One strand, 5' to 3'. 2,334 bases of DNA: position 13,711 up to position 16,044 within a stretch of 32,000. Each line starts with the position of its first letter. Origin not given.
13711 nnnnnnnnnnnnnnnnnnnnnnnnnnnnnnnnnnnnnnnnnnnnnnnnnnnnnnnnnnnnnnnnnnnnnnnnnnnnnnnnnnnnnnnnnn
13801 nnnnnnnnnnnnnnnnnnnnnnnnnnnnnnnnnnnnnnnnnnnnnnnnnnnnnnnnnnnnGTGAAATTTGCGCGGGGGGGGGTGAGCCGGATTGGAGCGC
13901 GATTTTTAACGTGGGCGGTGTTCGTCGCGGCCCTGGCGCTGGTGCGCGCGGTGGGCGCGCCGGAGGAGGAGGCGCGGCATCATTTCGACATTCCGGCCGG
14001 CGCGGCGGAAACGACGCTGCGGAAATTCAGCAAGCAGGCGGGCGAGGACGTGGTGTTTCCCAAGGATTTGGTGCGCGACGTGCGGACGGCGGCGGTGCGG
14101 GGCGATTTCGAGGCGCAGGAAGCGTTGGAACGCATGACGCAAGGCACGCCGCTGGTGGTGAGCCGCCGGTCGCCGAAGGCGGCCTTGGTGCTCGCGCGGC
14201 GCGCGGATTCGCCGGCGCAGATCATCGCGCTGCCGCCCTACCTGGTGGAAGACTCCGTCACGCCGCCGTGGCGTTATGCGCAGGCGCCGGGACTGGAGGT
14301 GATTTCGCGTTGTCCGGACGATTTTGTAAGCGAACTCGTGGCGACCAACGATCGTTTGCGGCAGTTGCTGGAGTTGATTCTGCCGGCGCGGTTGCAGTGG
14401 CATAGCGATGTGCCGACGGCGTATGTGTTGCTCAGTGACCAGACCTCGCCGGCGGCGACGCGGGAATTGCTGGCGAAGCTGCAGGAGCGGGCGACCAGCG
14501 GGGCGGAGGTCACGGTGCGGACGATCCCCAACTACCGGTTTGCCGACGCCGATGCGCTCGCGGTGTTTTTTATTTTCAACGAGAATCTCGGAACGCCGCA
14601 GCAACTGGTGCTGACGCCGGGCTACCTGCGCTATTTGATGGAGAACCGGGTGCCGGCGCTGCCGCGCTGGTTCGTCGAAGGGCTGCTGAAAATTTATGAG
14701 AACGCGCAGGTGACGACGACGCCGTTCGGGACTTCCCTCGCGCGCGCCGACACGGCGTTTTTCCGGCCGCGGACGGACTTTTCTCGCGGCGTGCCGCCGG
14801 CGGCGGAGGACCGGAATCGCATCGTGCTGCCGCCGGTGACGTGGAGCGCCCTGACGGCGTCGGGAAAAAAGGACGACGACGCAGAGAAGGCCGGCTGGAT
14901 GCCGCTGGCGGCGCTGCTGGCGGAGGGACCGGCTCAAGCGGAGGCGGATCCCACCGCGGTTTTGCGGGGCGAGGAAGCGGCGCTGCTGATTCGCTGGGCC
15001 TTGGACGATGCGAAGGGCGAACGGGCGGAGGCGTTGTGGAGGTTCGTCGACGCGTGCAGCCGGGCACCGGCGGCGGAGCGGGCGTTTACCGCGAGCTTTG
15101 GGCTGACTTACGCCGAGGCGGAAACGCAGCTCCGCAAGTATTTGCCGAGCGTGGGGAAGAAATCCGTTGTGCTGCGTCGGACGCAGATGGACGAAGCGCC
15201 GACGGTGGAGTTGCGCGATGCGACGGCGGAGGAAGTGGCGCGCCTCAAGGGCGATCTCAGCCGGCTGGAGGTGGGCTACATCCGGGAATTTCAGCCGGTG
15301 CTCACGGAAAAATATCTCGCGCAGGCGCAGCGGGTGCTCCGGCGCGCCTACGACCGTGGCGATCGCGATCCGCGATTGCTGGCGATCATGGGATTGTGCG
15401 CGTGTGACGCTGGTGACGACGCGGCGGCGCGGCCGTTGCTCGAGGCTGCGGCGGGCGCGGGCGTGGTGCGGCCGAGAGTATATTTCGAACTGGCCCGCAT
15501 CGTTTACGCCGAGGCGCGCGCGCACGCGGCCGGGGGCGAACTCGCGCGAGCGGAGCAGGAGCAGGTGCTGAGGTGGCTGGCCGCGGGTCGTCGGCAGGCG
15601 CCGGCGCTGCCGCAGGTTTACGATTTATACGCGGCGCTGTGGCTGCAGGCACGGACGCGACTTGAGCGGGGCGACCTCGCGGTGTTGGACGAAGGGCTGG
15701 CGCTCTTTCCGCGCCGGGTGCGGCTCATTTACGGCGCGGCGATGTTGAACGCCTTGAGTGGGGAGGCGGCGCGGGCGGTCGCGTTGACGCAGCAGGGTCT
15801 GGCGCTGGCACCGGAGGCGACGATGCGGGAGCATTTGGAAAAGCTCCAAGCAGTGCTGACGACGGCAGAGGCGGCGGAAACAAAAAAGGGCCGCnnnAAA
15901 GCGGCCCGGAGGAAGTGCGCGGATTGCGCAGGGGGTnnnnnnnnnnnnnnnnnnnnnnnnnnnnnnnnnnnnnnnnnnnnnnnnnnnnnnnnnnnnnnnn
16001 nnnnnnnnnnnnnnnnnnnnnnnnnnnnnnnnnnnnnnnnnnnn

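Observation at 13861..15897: STN (secretin/TonB N-terminal) domain fused to a catalytically dead MA-peptidase-like domain and TPRs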

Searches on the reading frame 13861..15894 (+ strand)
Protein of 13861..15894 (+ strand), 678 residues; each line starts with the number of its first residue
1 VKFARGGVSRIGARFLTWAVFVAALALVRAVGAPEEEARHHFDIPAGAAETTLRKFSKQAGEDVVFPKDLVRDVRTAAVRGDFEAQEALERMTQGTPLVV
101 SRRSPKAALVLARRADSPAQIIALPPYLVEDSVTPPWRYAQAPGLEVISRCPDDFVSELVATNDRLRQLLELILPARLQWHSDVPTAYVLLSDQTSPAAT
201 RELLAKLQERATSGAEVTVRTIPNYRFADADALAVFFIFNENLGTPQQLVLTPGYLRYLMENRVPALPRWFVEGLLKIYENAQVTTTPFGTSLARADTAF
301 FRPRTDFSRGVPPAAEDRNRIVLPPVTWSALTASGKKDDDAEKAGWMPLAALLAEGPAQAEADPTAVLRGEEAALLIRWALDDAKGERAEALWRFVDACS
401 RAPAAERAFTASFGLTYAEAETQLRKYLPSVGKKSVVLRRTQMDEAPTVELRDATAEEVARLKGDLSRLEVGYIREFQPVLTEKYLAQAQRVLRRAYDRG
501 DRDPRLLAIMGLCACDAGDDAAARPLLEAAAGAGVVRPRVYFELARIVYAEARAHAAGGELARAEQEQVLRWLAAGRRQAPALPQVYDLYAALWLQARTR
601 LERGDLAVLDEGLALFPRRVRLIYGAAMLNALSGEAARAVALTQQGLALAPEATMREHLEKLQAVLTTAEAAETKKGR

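Call 5: search_protein_families(library=pfam, proteins=[window:13861-15894:+], max_evalue=1)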
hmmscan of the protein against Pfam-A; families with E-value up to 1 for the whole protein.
window:13861-15894:+ (678 aa): 1 family
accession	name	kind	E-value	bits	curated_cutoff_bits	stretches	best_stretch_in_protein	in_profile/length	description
PF07660.19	STN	-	9.9e-07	28.9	28.4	1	64-109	3-48/52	Secretin and TonB N terminus short domain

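Call 6: search_protein_families(library=ncbifam, proteins=[window:13861-15894:+], max_evalue=1)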
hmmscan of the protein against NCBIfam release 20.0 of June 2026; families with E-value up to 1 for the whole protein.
window:13861-15894:+ (678 aa): 3 families
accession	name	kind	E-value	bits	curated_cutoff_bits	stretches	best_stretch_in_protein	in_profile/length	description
NF041676.1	FecA_OM_dicitr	equivalog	1.9e-06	26.1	1100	1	19-107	10-97/773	TonB-dependent Fe(3+) dicitrate receptor FecA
NF002017.0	PRK00823.1-2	equivalog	0.0082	16.2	80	1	17-61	32-76/94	4a-hydroxytetrahydrobiopterin dehydratase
TIGR02521.1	type_IV_pilW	equivalog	0.042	13.4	154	1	488-566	117-197/234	type IV pilus biogenesis/stability protein PilW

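Call 9: find_homologous_proteins(query=window:13861-15894:+)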
Query window:13861-15894:+ (678 aa): 27 proteins with E <= 0.001 among 8000 candidates.
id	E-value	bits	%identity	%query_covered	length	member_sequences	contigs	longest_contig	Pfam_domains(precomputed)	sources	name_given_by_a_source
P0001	0.0e+0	1424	100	97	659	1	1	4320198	PF07660.20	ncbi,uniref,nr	ncbi:STN domain-containing protein [Horticoccus luteus]|uniref:STN domain-containing protein n=1 Tax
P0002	6.2e-159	549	47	93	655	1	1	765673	PF07660.20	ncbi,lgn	-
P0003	4.2e-128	447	45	78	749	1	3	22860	PF17820.8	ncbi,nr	ncbi:MAG: hypothetical protein KA257_04820 [Opitutaceae bacterium]|nr:hypothetical protein [Opitutac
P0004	1.3e-124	435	43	81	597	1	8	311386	-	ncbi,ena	-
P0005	3.5e-111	391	39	80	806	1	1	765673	PF17820.8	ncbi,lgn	-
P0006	1.2e-107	379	39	81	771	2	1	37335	PF17820.8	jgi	-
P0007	2.9e-105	372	36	82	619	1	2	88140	-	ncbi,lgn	-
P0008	1.1e-101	360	38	81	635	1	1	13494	-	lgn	-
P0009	8.2e-91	324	39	76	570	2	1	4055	-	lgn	-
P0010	2.8e-88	315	38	81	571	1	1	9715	-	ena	-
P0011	1.7e-86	309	35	81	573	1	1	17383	-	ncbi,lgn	-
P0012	2.6e-86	309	38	81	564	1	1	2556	-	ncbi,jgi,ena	jgi:hypothetical protein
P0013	4.6e-86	308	35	81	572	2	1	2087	-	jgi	jgi:hypothetical protein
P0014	1.6e-85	306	37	83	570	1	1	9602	-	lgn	-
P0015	1.4e-83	300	40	81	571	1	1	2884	-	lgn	-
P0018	4.2e-82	295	36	80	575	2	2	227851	-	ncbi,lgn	-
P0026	1.9e-9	55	46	11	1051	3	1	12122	PF07715.21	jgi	-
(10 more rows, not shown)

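Call 21: predict_structure(alignment_id=A1)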
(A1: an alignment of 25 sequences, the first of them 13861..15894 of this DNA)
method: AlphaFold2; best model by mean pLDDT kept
length: 678 residues; sequences in the alignment: 25
mean_pLDDT: 77.8   pTM: 0.74
mean pLDDT of the five models: 77.8, 75.5, 74.9, 74.4, 73.6
residues with pLDDT >= 90: 305; 70-90: 150; 50-70: 126; < 50: 97
segments of 3 or more residues with pLDDT < 50: 1-14, 29-36, 61-79, 115-130, 212-222, 301-313, 339-343
pLDDT, mean of each block of 10 residues (from residue 1): 36 54 54 49 51 55 45 43 71 63 58 44 37 80 93 89 90 93 92 71 60 37 65 82 63 85 92 93 77 55 43 63 84 54 69 69 77 95 94 96 93 97 92 91 90 92 89 83 89 89 93 96 98 96 98 90 94 97 97 90 93 95 96 93 93 92 90 60
secondary structure, 60 per line:
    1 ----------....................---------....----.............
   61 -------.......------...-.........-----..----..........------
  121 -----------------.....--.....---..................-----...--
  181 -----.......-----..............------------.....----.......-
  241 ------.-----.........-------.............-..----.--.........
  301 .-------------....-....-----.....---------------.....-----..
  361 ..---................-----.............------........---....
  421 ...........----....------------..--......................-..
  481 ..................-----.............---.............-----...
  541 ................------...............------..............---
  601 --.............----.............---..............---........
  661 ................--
elements in order (helices of 4 or more, strands of 3 or more residues): H11-30 E40-43 H48-60 H68-74 E81-83 H85-93 H105-114 E138-142 E145-149 H153-170 E186-192 H198-211 E224-228 E233-239 H253-261 H269-281 H292-301 H315-318 E320-323 H329-333 H349-353 H359-362 H366-381 H387-399 H406-413 H417-431 E436-439 H456-477 H479-498 H504-516 H520-532 H538-556 H563-577 H584-597 H603-615 H620-632 H636-649 H653-676

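Call 24: find_encoding_contigs(protein=P0002, flank=10000, max_places=3)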
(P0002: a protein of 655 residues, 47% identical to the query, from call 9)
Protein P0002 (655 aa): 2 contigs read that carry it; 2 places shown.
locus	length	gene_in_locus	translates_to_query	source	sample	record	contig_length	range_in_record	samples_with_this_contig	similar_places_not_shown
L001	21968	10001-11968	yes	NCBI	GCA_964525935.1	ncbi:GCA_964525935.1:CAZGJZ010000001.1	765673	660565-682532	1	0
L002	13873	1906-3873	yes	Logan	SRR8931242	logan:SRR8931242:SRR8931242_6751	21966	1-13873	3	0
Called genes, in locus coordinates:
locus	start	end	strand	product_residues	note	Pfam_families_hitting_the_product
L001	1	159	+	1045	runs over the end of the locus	PF02837:Glyco_hydro_2_N, PF00703:Glyco_hydro_2, PF02836:Glyco_hydro_2_C, PF16353:LacZ_4, PF02929:Bgal_small_N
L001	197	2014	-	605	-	-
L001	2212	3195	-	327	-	PF13177:DNA_pol3_delta2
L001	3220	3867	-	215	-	PF02223:Thymidylate_kin, PF13521:AAA_28 (weak)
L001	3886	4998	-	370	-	PF25270:Khk, PF00294:PfkB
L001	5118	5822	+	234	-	PF01618:MotA_ExbB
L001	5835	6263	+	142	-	PF02472:ExbD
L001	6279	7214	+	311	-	PF13103:TonB_2, PF03544:TonB_C (weak)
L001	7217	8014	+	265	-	PF13103:TonB_2, PF03544:TonB_C (weak)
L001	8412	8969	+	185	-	PF04542:Sigma70_r2, PF07638:Sigma70_ECF (faint), PF08281:Sigma70_r4_2, PF04545:Sigma70_r4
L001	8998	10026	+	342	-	PF16220:DUF4880, PF04773:FecR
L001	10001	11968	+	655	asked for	PF07660:STN (weak)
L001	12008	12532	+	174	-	-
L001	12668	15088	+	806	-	PF17820:PDZ_6 (weak)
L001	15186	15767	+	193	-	-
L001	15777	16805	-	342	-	PF08240:ADH_N, PF00107:ADH_zinc_N, PF13602:ADH_zinc_N_2 (weak)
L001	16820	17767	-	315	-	PF00248:Aldo_ket_red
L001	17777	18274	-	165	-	PF05025:RbsD_FucU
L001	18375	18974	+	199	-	PF04542:Sigma70_r2, PF04545:Sigma70_r4, PF08281:Sigma70_r4_2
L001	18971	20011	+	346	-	PF16220:DUF4880, PF04773:FecR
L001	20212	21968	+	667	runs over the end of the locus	-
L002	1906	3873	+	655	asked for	PF07660:STN (weak)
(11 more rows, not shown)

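Call 25: fold_search(model_id=the predicted structure, library=pdb)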
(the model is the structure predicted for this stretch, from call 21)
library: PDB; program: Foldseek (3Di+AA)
matches with E <= 10: 1432; with E <= 0.001: 74
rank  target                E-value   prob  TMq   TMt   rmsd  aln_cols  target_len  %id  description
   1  9qhc_A                6.2e-05  1.00  0.25  0.55  16.5       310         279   11  Crystal structure of 8-repeat CTPR protein with eliminated coordination sites (released 2025-10-22)
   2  2pl2_A                7.5e-05  1.00  0.21  0.58   6.3       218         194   17  Crystal structure of TTC0263: a thermophilic TPR protein in Thermus thermophilus HB27 (released 2008-03-04)
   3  1w3b_A                8.7e-05  1.00  0.22  0.36  15.9       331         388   14  The superhelical TPR domain of O-linked GlcNAc transferase reveals structural similarities to importin alpha. (released 2004-09-09)
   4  8chy                  1.2e-04  1.00  0.22  0.50   7.3       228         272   14  Crystal structure of an 8-repeat consensus TPR superhelix with Zinc. (released 2024-02-21)
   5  9qhb                  1.3e-04  1.00  0.22  0.50   7.6       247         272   11  Crystal structure of 16-repeat CTPR protein with eliminated coordination sites (released 2025-10-22)
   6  7y4i_B                1.5e-04  1.00  0.23  0.20  11.0       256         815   12  Crystal structure of SPINDLY in complex with GDP (released 2022-12-07)
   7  6vbu_8                1.5e-04  1.00  0.21  0.28  15.2       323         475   13  Structure of the bovine BBSome complex (released 2020-01-29)
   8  5lfm_B                1.8e-04  1.00  0.22  0.74   3.8       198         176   14  MamA RS-1 ArsTM double mutant (released 2017-08-02)
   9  5lfm_A                1.8e-04  1.00  0.22  0.74   3.8       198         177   14  MamA RS-1 ArsTM double mutant (released 2017-08-02)
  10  5lfm_F                1.8e-04  1.00  0.22  0.73   3.8       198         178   14  MamA RS-1 ArsTM double mutant (released 2017-08-02)
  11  9ijj_l                2.0e-04  1.00  0.24  0.19  17.4       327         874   13  In situ structure of the central apparatus in mouse sperm axoneme. (released 2025-06-04)
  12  3vty_C                2.2e-04  1.00  0.22  0.73   3.5       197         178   12  Crystal structure of MamA (released 2012-10-31)
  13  5lfl_A                2.4e-04  1.00  0.22  0.74   3.8       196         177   14  MamA RS-1 ArsTM double mutant (released 2017-08-02)
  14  5lfl_B                2.6e-04  1.00  0.22  0.75   3.8       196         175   14  MamA RS-1 ArsTM double mutant (released 2017-08-02)
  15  5lfl_D                2.6e-04  1.00  0.22  0.74   3.8       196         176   14  MamA RS-1 ArsTM double mutant (released 2017-08-02)
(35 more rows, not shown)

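Call 26: find_encoding_contigs(protein=P0004, flank=10000, max_places=2)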
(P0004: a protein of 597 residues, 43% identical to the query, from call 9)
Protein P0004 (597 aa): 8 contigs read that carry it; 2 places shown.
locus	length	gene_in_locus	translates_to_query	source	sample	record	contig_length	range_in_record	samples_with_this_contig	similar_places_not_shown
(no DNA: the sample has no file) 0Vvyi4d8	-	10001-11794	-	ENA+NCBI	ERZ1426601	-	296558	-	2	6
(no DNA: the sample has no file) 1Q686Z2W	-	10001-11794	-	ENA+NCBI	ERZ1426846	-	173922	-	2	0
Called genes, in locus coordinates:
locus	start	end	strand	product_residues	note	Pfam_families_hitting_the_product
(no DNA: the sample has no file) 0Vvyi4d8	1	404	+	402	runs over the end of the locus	PF02547:Queuosine_synth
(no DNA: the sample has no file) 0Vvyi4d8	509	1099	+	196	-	PF04264:YceI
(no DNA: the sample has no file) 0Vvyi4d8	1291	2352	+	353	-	PF03255:ACCA, PF01039:Carboxyl_trans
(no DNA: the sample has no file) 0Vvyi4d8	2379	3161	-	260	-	PF13277:YmdB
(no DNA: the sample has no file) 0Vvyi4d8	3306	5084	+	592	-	PF02776:TPP_enzyme_N, PF00205:TPP_enzyme_M, PF02775:TPP_enzyme_C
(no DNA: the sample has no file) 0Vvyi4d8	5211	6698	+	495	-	PF01408:GFO_IDH_MocA, PF02894:GFO_IDH_MocA_C, PF22725:GFO_IDH_MocA_C3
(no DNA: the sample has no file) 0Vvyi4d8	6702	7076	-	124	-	-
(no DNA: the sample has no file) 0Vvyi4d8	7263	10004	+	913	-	PF01074:Glyco_hydro_38N, PF09261:Alpha-mann_mid, PF07748:Glyco_hydro_38C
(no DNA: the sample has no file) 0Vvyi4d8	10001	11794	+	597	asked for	-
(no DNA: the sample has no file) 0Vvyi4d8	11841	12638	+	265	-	-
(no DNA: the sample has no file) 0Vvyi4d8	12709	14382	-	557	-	PF00575:S1, PF17092:PCB_OB (faint), PF21710:Spt6_S1 (faint), PF13509:S1_2 (faint), PF24685:OB_RRP5_4th (faint), PF00575:S1, PF23459:S1_RRP5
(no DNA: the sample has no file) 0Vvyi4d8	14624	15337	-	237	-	-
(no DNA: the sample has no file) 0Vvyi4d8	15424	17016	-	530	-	PF01676:Metalloenzyme, PF06415:iPGM_N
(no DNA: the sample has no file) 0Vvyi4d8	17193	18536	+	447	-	PF02881:SRP54_N, PF00448:SRP54, PF01656:CbiA (weak), PF02978:SRP_SPB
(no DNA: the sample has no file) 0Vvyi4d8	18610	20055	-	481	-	PF00015:MCPsignal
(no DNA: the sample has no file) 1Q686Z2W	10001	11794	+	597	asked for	-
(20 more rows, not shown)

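Call 27: find_encoding_contigs(protein=P0018, flank=10000, max_places=2)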
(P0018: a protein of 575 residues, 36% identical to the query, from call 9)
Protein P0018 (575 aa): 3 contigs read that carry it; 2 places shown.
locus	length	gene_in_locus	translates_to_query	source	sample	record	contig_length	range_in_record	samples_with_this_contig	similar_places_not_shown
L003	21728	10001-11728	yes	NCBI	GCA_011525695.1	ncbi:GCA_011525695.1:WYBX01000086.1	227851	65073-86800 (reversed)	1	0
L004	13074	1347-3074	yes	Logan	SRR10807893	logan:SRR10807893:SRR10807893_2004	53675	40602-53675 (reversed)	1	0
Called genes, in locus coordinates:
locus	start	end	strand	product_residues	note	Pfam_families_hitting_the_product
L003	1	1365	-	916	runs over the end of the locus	PF07715:Plug, PF00593:TonB_dep_Rec_b-barrel, PF14905:OMP_b-brl_3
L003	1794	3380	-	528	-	PF17164:DUF5122 (faint)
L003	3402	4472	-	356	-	PF00356:LacI, PF13377:Peripla_BP_3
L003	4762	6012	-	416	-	PF00083:Sugar_tr, PF07690:MFS_1, PF00083:Sugar_tr (weak)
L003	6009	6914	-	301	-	PF03446:NAD_binding_2, PF14833:NAD_binding_11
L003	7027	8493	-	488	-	PF01408:GFO_IDH_MocA, PF19051:GFO_IDH_MocA_C2, PF22725:GFO_IDH_MocA_C3 (faint)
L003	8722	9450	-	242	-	PF12833:HTH_18, PF00165:HTH_AraC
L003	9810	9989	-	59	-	-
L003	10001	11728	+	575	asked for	-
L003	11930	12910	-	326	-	PF14100:DUF6807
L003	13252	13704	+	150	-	PF16798:DUF5069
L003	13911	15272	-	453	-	-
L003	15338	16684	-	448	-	PF16656:Pur_ac_phosph_N, PF00149:Metallophos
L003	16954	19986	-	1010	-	PF13620:CarboxypepD_reg, PF13715:CarbopepD_reg_2, PF07715:Plug, PF00593:TonB_dep_Rec_b-barrel, PF14905:OMP_b-brl_3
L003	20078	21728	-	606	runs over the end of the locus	-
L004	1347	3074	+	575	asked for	-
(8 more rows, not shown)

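Call 32: find_related_loci(query=A3, collection=genome_contigs, flank=10000)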
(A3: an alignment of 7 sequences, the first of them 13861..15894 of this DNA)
Query A3 (678 aa) in genome_contigs; peptide patterns used: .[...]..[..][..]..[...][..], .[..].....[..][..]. (x = any residue, [..] = any of these).
75 stretches matched a pattern; 28 encode a relative of the query (tblastn E <= 1e-3); 25 distinct loci.
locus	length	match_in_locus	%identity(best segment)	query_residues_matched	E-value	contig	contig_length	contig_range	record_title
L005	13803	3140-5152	42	42-670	7e-153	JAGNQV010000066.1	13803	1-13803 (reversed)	MAG: Opitutaceae bacterium isolate Go_SlAct_bin_186 Go_SlAct_19320_length_13803_cov_6.396607, whole genome shotgun seque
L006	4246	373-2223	44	36-667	9e-155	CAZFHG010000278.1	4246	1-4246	MAG TPA_asm: uncultured Opitutaceae bacterium isolate SRP272421_co2_27 genome assembly, contig: NODE_89208_length_4246_c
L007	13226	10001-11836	43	37-663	2e-145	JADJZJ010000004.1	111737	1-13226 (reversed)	MAG: Opitutaceae bacterium isolate Lyne_18-Q3-R50-59_MAXAC.062 tig00018017-10-1114650, whole genome shotgun sequence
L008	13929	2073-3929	47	39-666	1e-165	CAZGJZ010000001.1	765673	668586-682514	MAG TPA_asm: uncultured Opitutaceae bacterium isolate SRP193066_co1_154 genome assembly, contig: NODE_7_length_765673_co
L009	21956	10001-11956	43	27-678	2e-137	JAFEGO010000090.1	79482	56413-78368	MAG: Verrucomicrobia bacterium isolate SZAS-20 CK_MAG-93__90__length-79482, whole genome shotgun sequence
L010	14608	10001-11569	45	120-649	8e-135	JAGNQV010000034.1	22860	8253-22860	MAG: Opitutaceae bacterium isolate Go_SlAct_bin_186 Go_SlAct_8069_length_22860_cov_6.316236, whole genome shotgun sequen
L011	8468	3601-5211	44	120-666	2e-130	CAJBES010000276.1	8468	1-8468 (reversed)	MAG: uncultured Opitutaceae bacterium isolate Loc090721-8-6m_bin-0008 genome assembly, contig: bin-0008:276/341, whole g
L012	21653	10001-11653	43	120-668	5e-126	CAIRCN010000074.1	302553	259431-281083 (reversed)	MAG: uncultured Opitutae bacterium isolate Umea2_bin-1112 genome assembly, contig: bin-1112:74/87, whole genome shotgun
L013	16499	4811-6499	39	114-667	1e-120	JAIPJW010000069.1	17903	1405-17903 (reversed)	MAG: Cephaloticoccus sp. isolate Tobar12.5m-G44 Tobar12-5m-C2160, whole genome shotgun sequence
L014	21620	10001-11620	37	117-635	1e-107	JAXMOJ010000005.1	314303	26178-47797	MAG: Cephaloticoccus sp. isolate EC_MBin.50 ECX_83CoAssmbCtg, whole genome shotgun sequence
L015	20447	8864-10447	38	113-661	1e-105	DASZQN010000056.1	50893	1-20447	MAG TPA_asm: Opitutaceae bacterium isolate SMAG_U5999 k141_373670, whole genome shotgun sequence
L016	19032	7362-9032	40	119-669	3e-105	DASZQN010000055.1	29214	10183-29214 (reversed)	MAG TPA_asm: Opitutaceae bacterium isolate SMAG_U5999 k141_373009, whole genome shotgun sequence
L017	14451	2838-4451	34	120-666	4e-94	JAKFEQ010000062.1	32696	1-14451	MAG: Opitutaceae bacterium isolate LC077 contig-124_1162, whole genome shotgun sequence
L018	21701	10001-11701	33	120-666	2e-83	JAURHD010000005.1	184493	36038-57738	MAG: Cephaloticoccus sp. isolate SFB_649D_100_90 NODE_5_length_184493_cov_5.088946, whole genome shotgun sequence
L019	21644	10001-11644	33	95-663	1e-75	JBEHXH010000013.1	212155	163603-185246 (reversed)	MAG: Verrucomicrobiota bacterium isolate ES1.bin.45 NODE_65_length_212155_cov_76.478204, whole genome shotgun sequence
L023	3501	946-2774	38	42-666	1e-54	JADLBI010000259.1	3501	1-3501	MAG: Opitutaceae bacterium isolate SJ16 c_000001477632, whole genome shotgun sequence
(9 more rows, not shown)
